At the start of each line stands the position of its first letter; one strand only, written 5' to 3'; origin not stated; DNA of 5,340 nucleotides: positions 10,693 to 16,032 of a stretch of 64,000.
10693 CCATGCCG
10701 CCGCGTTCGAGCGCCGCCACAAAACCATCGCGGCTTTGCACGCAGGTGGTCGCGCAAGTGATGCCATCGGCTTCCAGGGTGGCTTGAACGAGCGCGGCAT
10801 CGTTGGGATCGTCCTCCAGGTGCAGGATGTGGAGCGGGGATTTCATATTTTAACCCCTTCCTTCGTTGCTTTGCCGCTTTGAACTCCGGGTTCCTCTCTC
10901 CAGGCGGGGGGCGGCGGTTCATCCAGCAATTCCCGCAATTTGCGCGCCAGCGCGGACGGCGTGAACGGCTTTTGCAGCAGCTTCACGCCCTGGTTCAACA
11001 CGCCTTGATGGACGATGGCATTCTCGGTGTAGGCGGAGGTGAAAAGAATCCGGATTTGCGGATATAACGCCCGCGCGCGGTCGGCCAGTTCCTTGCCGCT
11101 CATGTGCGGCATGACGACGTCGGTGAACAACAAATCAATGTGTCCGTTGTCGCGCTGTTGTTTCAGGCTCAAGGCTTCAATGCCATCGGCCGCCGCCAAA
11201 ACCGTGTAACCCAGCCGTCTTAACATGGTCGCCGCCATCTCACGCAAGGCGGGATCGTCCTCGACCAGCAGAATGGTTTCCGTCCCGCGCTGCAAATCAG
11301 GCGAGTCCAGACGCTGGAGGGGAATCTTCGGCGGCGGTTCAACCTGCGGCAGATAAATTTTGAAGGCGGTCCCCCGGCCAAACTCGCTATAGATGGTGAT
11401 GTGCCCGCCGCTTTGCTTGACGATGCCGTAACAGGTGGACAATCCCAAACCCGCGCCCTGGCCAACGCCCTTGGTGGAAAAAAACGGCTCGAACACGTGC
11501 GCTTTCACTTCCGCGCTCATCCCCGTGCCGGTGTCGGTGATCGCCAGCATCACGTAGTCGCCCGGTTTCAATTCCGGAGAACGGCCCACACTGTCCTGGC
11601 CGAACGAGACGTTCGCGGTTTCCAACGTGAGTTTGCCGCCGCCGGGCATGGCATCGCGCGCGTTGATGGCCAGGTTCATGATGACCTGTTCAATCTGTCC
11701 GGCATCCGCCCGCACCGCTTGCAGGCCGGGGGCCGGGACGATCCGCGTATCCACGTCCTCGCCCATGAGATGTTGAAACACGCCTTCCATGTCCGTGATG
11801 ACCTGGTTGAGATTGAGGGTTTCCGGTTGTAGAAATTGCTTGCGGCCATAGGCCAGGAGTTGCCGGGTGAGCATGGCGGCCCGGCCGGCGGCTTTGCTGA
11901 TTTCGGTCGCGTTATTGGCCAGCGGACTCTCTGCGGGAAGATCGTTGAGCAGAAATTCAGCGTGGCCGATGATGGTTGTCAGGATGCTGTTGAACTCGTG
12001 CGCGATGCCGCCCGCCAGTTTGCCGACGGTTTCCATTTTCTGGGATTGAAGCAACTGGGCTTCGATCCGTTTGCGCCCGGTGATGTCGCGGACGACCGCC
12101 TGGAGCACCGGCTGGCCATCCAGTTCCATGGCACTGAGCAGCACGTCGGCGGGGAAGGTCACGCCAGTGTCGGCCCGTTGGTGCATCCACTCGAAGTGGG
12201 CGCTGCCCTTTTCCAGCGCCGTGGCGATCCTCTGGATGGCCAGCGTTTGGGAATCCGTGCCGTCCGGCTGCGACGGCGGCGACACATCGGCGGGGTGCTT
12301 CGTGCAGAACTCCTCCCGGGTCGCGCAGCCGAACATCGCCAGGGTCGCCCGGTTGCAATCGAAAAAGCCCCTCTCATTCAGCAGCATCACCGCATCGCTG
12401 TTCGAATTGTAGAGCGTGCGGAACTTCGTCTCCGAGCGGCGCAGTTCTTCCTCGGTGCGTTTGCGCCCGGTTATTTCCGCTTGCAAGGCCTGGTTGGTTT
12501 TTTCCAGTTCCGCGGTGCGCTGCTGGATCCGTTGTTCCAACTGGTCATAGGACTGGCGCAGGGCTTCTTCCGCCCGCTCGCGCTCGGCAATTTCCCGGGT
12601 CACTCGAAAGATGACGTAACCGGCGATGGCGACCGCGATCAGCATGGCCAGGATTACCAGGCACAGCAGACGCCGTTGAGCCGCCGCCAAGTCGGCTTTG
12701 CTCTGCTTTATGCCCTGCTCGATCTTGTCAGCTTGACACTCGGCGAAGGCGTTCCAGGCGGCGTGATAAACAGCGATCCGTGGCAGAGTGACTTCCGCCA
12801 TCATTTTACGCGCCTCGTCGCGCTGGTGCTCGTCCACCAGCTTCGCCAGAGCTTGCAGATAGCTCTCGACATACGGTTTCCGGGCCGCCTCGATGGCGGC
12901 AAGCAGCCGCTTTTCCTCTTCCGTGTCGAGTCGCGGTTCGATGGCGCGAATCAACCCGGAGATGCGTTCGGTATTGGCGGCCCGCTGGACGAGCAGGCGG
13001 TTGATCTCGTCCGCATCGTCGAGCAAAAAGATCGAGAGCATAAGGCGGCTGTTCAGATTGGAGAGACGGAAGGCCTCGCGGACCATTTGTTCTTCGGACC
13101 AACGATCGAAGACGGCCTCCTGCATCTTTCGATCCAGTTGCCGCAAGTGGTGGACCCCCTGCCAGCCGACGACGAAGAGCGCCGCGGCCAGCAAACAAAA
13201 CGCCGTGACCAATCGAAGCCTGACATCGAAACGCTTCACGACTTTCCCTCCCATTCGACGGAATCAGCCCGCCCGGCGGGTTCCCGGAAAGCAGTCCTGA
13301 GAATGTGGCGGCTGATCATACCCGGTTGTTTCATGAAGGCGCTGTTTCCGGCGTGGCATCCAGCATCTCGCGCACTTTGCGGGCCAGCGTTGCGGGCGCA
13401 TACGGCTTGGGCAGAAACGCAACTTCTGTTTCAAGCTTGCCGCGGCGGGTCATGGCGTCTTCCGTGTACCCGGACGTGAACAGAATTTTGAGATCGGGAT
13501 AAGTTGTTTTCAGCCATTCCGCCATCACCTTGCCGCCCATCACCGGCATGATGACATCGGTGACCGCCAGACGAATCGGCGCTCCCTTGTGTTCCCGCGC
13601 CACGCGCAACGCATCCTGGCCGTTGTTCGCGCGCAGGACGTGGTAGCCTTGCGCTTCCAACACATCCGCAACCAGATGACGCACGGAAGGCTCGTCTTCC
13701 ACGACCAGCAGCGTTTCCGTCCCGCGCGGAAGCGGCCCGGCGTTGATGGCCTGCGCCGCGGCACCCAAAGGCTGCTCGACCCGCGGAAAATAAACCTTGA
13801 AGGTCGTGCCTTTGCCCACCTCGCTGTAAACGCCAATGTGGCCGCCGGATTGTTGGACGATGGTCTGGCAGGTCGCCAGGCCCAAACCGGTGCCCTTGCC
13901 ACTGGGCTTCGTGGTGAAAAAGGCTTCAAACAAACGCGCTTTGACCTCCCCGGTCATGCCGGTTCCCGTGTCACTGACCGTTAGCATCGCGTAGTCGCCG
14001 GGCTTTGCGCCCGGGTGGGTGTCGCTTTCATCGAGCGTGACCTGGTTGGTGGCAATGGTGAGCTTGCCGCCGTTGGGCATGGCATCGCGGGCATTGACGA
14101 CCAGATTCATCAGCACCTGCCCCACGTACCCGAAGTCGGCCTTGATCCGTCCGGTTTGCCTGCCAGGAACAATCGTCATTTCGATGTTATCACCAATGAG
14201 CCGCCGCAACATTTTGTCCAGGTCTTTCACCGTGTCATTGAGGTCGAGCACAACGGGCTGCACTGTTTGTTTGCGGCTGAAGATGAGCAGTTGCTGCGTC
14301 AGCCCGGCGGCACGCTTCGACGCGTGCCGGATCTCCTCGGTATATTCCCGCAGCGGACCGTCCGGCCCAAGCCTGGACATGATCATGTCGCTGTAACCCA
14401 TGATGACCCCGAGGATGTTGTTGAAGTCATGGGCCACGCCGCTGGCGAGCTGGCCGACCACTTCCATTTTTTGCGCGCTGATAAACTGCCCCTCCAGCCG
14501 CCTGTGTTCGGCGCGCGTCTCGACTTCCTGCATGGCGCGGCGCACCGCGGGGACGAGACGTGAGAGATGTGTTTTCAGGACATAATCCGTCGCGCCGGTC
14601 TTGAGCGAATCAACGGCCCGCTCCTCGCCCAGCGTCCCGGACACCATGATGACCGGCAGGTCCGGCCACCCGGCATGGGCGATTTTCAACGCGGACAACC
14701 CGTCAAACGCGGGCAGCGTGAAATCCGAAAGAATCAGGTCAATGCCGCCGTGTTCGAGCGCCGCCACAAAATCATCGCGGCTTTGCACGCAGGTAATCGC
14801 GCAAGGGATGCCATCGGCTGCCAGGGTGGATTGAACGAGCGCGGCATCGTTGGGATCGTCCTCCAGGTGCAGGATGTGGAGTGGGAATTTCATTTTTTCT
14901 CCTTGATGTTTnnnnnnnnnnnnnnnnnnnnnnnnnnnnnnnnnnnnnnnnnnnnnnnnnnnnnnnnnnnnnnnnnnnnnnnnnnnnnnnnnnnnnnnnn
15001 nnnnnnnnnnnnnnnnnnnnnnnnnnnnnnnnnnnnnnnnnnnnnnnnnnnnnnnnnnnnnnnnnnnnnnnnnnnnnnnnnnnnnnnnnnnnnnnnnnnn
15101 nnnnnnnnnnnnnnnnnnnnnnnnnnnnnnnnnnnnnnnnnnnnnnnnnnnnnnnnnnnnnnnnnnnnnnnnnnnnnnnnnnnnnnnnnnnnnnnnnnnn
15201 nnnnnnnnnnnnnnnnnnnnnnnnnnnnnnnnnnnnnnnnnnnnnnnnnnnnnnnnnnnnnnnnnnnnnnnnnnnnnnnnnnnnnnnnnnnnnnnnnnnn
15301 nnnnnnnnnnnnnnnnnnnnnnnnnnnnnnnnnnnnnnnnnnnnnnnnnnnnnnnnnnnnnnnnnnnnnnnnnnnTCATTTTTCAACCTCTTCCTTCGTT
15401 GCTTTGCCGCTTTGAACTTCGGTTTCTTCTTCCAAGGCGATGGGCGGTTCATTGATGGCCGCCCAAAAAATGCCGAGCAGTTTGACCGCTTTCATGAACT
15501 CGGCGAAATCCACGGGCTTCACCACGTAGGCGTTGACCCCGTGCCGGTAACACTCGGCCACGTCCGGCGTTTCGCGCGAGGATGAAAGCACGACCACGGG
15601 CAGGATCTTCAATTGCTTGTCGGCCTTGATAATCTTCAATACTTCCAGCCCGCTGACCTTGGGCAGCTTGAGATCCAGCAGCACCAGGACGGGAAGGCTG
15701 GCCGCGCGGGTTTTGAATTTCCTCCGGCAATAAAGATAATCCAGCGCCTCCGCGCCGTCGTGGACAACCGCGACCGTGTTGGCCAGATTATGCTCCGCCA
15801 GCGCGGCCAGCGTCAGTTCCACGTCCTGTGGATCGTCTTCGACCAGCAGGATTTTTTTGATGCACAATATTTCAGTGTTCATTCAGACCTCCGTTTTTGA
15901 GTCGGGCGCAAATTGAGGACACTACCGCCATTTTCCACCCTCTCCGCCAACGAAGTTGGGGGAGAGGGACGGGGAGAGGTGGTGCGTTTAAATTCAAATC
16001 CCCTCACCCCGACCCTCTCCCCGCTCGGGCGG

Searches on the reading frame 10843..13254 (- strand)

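Call 62: search_protein_families(library=pfam, proteins=[window:10843-13254:-], max_evalue=0.0001)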
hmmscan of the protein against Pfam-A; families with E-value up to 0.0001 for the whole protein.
window:10843-13254:- (803 aa): 6 families
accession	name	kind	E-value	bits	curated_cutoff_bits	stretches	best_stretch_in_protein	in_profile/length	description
PF02518.31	HATPase_c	-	2.9e-19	70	26.4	1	517-637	2-109/111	Histidine kinase-, DNA gyrase B-, and HSP90-like ATPase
PF00072.30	Response_reg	-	2.9e-19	69.7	30.2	1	661-773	1-110/111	Response regulator receiver domain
PF12729.13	4HB_MCP_1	-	7.2e-15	55.4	27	1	10-185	3-177/181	Four helix bundle sensory module for signal transduction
PF02203.21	TarH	-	1.3e-10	41.9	25.2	1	6-177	2-176/177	Tar ligand binding domain homologue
PF13188.13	PAS_8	-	7.6e-06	26.1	21.8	1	277-317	2-43/65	PAS domain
PF00512.31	HisKA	-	2.8e-05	24.5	26.9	1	411-473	3-64/66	His Kinase A (phospho-acceptor) domain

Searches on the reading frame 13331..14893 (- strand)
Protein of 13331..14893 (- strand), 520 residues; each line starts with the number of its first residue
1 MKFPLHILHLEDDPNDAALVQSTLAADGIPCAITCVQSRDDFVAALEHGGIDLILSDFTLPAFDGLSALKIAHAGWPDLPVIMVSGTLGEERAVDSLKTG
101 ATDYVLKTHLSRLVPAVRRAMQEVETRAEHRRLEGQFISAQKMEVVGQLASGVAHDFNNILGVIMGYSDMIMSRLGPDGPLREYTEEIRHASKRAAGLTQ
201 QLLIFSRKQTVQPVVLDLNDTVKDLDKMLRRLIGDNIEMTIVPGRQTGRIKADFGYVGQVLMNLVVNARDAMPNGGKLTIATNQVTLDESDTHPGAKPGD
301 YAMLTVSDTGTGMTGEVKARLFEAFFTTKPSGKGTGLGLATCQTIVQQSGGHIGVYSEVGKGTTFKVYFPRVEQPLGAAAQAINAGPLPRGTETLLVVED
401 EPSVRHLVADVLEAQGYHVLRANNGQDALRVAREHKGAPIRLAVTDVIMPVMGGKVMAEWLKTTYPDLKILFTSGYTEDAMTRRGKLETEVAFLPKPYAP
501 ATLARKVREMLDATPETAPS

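Call 62: search_protein_families(library=pfam, proteins=[window:13331-14893:-], max_evalue=0.0001)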
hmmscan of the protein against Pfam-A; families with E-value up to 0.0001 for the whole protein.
window:13331-14893:- (520 aa): 3 families
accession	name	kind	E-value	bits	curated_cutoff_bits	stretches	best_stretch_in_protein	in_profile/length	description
PF00072.30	Response_reg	-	3.7e-33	114.4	30.2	2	396-507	2-110/111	Response regulator receiver domain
PF02518.31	HATPase_c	-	7.1e-23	81.6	26.4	1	258-371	7-109/111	Histidine kinase-, DNA gyrase B-, and HSP90-like ATPase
PF00512.31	HisKA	-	1.4e-10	41.5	26.9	1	147-209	3-64/66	His Kinase A (phospho-acceptor) domain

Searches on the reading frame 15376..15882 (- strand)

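Call 48: search_protein_families(library=pfam, proteins=[window:15376-15882:-], max_evalue=0.001)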
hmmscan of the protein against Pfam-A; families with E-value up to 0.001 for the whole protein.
window:15376-15882:- (168 aa): 1 family
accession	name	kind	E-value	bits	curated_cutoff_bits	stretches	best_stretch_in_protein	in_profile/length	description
PF00072.30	Response_reg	-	9.4e-19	68.1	30.2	1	11-134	1-111/111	Response regulator receiver domain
